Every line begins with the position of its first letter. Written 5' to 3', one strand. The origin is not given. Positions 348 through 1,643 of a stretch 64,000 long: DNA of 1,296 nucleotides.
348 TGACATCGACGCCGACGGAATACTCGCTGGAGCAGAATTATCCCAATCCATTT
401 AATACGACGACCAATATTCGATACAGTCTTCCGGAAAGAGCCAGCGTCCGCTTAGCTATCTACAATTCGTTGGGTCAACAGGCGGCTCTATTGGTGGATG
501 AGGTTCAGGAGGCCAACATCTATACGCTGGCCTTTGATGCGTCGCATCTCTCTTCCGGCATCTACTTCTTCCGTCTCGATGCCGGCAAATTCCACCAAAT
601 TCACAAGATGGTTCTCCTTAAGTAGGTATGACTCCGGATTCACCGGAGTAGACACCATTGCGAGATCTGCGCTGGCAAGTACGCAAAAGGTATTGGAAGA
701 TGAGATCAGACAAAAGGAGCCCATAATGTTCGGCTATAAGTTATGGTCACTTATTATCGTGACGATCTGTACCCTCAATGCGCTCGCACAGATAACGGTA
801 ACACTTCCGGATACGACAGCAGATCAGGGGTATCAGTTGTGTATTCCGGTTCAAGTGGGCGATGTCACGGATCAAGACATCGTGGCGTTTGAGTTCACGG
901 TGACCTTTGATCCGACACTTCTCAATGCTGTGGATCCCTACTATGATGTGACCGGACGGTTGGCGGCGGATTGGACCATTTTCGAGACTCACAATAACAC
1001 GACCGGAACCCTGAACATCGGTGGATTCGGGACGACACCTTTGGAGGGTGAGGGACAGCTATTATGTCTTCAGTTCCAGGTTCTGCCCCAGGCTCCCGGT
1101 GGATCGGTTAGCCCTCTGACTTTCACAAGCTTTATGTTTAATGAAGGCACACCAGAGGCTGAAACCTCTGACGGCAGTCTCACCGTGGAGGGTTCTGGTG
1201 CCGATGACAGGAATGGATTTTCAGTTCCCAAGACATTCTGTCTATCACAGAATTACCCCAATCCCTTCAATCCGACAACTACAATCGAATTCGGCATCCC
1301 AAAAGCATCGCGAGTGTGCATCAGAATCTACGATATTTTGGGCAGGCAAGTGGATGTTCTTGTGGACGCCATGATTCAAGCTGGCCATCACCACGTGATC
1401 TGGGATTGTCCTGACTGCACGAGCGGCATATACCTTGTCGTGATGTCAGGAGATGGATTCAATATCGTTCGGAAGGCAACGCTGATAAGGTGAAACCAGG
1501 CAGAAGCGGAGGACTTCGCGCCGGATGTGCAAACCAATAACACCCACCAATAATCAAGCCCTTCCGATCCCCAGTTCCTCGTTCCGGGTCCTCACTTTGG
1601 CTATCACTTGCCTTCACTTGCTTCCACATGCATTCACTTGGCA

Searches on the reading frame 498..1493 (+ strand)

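Call 39: search_protein_families(library=pfam, proteins=[window:498-1493:+], max_evalue=0.00001)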
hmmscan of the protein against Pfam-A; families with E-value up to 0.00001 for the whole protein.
window:498-1493:+ (331 aa): 2 families
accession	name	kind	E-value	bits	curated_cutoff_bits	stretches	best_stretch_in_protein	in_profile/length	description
PF00963.24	Cohesin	-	2.1e-10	41.4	24.1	1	99-217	1-123/139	Cohesin domain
PF18962.6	Por_Secre_tail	-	2.9e-08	34.3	27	1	253-326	2-72/75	Secretion system C-terminal sorting domain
